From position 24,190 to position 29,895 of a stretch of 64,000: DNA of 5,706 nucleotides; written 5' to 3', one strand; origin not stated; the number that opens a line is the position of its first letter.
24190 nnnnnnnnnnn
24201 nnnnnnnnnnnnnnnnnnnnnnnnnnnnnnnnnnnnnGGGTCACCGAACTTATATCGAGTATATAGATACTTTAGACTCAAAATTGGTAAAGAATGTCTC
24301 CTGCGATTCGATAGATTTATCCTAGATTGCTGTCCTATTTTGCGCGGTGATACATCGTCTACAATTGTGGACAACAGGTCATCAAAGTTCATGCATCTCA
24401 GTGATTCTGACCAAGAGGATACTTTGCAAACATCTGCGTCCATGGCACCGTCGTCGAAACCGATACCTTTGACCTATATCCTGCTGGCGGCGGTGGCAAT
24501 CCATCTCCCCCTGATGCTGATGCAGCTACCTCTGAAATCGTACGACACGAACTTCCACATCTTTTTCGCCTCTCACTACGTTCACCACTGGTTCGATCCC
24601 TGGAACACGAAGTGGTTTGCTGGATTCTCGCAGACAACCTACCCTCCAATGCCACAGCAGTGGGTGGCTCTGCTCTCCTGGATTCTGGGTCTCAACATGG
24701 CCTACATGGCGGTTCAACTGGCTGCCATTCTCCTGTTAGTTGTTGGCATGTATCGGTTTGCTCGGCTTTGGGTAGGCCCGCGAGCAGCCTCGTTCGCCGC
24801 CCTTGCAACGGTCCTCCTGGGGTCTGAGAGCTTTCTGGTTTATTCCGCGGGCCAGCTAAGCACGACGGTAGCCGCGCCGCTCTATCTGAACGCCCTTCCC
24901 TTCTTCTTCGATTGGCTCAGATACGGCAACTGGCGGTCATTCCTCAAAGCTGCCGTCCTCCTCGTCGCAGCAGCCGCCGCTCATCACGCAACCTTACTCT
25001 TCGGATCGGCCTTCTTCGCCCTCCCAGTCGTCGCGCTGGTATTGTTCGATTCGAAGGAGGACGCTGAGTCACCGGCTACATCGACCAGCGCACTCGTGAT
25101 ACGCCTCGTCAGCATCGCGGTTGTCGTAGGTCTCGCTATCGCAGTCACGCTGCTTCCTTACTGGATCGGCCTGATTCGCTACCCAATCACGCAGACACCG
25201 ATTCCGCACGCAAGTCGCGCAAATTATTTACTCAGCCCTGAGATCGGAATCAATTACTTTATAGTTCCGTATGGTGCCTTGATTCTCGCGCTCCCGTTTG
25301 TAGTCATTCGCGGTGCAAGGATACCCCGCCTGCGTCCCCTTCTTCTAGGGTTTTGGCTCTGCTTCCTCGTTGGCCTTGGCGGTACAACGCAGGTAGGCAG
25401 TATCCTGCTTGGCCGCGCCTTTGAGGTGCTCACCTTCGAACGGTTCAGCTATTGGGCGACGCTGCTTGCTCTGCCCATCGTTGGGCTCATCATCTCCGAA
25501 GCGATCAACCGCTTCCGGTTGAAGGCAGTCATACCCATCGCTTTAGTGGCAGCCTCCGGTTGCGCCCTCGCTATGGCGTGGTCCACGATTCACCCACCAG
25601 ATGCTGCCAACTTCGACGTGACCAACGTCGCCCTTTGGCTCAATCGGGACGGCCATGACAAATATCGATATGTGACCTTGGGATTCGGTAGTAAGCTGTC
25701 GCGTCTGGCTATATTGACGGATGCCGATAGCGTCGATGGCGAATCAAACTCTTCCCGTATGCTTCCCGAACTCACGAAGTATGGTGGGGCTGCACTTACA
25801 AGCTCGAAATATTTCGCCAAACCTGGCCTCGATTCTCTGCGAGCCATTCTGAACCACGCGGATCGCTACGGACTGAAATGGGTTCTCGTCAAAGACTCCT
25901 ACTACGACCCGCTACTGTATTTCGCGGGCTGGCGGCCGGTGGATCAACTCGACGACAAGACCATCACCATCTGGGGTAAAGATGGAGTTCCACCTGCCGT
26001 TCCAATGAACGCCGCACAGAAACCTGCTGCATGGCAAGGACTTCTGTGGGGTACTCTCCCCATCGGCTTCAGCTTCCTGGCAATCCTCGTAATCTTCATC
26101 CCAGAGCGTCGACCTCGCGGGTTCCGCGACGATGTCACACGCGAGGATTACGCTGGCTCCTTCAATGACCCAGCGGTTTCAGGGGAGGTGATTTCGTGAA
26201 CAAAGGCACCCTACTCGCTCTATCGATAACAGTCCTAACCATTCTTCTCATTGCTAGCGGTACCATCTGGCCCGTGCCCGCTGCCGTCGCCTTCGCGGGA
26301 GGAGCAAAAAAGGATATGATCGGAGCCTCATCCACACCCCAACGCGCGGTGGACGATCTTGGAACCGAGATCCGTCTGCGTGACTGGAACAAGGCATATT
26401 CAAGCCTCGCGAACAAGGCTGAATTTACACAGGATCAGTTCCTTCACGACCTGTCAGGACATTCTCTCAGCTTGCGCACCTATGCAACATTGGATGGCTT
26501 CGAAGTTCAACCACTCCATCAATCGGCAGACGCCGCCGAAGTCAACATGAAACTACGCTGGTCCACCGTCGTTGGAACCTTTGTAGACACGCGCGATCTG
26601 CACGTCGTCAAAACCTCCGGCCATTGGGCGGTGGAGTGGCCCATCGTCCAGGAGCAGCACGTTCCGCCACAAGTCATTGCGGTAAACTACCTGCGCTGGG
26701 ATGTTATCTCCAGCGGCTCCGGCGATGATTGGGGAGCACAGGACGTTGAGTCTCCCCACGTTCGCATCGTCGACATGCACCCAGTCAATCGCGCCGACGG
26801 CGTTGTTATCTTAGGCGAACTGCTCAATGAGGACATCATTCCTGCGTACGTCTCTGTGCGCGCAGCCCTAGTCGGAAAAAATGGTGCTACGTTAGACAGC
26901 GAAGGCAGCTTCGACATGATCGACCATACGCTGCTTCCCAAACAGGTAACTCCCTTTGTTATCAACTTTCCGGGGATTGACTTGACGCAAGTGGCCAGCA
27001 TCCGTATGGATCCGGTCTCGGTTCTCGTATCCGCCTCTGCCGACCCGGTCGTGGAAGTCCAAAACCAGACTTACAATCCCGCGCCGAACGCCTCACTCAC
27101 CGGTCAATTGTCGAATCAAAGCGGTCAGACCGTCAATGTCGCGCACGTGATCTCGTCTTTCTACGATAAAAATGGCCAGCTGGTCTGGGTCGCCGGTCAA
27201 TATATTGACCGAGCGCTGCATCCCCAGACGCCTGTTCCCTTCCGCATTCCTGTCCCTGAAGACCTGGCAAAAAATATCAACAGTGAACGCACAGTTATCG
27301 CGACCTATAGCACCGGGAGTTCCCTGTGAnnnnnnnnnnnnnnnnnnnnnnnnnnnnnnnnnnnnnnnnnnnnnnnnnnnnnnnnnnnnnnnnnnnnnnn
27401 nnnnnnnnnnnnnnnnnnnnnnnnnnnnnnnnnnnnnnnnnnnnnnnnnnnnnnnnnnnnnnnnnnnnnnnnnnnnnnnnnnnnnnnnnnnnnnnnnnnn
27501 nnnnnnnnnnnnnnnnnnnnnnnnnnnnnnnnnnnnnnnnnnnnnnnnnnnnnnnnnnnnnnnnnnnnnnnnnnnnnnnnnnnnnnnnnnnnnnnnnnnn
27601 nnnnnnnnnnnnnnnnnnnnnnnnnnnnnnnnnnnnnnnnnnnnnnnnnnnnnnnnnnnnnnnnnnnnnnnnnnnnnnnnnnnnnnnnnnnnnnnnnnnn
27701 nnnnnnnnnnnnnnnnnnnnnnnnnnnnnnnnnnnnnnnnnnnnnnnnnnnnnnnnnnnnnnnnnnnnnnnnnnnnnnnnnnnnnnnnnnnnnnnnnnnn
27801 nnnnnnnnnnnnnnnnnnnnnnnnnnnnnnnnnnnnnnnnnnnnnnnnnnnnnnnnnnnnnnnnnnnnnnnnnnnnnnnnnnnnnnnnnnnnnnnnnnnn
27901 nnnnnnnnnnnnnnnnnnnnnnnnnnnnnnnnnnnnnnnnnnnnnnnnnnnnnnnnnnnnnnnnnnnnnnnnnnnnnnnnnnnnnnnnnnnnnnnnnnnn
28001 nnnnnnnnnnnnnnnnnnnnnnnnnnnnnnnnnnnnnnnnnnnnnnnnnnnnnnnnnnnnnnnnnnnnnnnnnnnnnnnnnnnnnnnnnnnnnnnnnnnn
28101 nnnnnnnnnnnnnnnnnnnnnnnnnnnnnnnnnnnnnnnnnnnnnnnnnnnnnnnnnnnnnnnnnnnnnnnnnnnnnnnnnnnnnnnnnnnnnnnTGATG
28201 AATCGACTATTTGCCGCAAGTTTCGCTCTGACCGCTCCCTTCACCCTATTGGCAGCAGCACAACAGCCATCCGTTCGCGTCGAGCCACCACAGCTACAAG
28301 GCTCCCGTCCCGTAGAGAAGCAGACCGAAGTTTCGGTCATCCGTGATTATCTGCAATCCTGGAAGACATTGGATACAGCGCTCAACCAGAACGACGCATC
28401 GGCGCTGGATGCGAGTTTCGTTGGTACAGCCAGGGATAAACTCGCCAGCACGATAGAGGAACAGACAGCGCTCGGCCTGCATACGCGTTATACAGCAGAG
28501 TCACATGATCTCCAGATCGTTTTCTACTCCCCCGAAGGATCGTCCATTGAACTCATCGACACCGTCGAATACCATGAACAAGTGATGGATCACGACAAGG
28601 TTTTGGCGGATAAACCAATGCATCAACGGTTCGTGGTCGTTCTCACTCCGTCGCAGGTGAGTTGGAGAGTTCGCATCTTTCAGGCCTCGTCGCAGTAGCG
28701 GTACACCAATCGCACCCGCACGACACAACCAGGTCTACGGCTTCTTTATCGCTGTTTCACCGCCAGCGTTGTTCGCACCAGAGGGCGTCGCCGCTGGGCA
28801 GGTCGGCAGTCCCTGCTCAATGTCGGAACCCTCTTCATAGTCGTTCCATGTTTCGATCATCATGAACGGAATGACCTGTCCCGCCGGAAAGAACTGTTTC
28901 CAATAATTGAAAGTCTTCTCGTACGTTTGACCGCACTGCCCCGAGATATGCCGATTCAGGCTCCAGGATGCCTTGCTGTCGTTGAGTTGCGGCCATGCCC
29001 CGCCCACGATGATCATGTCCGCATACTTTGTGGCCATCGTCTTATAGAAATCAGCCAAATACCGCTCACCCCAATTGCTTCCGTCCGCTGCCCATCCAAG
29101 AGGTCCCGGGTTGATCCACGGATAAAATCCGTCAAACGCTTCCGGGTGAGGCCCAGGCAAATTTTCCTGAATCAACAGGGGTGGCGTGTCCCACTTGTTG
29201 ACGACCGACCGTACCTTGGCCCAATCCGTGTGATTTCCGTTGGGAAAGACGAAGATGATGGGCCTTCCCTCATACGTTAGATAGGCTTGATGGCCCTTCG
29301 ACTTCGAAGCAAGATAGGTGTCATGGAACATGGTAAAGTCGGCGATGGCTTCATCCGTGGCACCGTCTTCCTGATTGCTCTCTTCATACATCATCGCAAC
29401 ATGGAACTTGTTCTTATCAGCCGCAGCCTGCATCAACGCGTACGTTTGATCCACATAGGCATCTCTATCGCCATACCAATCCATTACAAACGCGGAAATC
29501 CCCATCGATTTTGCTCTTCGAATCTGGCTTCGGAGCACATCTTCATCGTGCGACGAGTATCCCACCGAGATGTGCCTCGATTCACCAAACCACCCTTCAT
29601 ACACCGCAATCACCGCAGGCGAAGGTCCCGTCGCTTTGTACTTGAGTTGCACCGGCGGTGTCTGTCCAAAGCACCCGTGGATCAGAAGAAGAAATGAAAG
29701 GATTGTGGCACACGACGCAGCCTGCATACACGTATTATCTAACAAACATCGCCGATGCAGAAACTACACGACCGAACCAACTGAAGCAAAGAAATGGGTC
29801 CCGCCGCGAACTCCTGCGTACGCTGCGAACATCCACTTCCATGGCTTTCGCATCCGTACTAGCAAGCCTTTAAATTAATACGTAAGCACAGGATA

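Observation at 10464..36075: Candidate undescribed surface-polysaccharide assembly, tailoring and export system (~25 kb, 18 genes)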

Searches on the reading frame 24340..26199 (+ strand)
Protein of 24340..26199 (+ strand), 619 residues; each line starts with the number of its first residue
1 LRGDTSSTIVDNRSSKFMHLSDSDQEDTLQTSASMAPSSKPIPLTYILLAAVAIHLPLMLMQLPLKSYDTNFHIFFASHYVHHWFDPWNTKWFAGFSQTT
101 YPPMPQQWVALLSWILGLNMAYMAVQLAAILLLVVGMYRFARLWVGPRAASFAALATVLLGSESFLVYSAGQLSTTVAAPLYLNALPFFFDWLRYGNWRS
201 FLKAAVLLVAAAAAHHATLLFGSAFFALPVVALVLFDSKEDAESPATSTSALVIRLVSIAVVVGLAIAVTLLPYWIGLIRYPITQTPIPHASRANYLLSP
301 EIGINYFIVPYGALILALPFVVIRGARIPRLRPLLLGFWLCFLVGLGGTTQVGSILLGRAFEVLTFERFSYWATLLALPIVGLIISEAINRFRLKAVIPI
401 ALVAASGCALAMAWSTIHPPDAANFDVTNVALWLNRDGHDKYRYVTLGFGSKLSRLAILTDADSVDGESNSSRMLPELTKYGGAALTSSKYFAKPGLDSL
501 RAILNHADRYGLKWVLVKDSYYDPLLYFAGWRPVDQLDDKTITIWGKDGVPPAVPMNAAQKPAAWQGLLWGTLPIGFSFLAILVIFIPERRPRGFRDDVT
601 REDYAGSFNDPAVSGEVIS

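Call 3: search_protein_families(library=pfam, proteins=[window:24340-26199:+], max_evalue=0.01)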
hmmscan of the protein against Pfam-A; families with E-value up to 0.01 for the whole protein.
window:24340-26199:+ (619 aa): 0 families

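Call 5: search_protein_families(library=ncbifam, proteins=[window:24340-26199:+], max_evalue=0.01)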
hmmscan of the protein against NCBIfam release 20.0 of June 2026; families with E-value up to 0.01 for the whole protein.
window:24340-26199:+ (619 aa): 0 families

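Call 8: search_protein_families(library=pfam, proteins=[window:24340-26199:+], max_evalue=10)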
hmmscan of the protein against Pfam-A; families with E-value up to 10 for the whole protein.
window:24340-26199:+ (619 aa): 1 family
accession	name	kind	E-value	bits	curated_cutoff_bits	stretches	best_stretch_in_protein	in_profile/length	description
PF10518.14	TAT_signal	-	0.67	10.5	22.7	1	199-214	5-20/21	TAT (twin-arginine translocation) pathway signal sequence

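Call 11: search_solved_structures(query=window:24340-26199:+, max_evalue=10)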
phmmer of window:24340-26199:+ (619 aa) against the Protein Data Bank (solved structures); distinct sequences matched with E-value up to 10: 0.

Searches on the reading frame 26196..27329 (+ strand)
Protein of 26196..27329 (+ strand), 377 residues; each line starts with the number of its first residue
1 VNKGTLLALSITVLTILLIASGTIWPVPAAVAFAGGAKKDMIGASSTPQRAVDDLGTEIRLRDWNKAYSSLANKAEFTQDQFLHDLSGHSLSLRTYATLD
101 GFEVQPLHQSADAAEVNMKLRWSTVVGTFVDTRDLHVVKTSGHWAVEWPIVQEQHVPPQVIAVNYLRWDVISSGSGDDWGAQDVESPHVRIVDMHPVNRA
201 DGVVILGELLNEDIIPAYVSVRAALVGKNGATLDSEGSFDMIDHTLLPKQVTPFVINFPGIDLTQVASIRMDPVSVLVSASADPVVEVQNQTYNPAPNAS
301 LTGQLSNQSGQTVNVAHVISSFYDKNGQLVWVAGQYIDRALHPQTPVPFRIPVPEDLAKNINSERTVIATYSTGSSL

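Call 3: search_protein_families(library=pfam, proteins=[window:26196-27329:+], max_evalue=0.01)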
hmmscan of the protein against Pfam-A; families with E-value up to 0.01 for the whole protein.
window:26196-27329:+ (377 aa): 0 families

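Call 5: search_protein_families(library=ncbifam, proteins=[window:26196-27329:+], max_evalue=0.01)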
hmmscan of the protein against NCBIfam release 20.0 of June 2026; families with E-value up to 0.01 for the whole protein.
window:26196-27329:+ (377 aa): 1 family
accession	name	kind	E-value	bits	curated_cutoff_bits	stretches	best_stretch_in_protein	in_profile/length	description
NF038353.1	FxLYD_dom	domain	1.8e-07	30.9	23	1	300-356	5-60/71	FxLYD domain-containing protein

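Call 8: search_protein_families(library=pfam, proteins=[window:26196-27329:+], max_evalue=10)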
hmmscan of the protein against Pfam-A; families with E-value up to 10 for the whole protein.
window:26196-27329:+ (377 aa): 0 families

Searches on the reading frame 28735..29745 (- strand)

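Call 4: search_protein_families(library=pfam, proteins=[window:28735-29745:-], max_evalue=0.01)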
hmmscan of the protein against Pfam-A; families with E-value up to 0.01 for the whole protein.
window:28735-29745:- (336 aa): 2 families
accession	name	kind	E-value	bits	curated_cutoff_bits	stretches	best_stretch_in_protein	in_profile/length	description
PF16317.11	Glyco_hydro_99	-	1.9e-08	34.3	33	1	62-314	64-309/341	Glycosyl hydrolase family 99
PF03659.20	Glyco_hydro_71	-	4.8e-07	29.3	34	1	58-309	4-238/375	Glycosyl hydrolase family 71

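Call 6: search_protein_families(library=ncbifam, proteins=[window:28735-29745:-], max_evalue=0.01)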
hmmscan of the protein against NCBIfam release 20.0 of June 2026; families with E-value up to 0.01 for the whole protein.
window:28735-29745:- (336 aa): 0 families
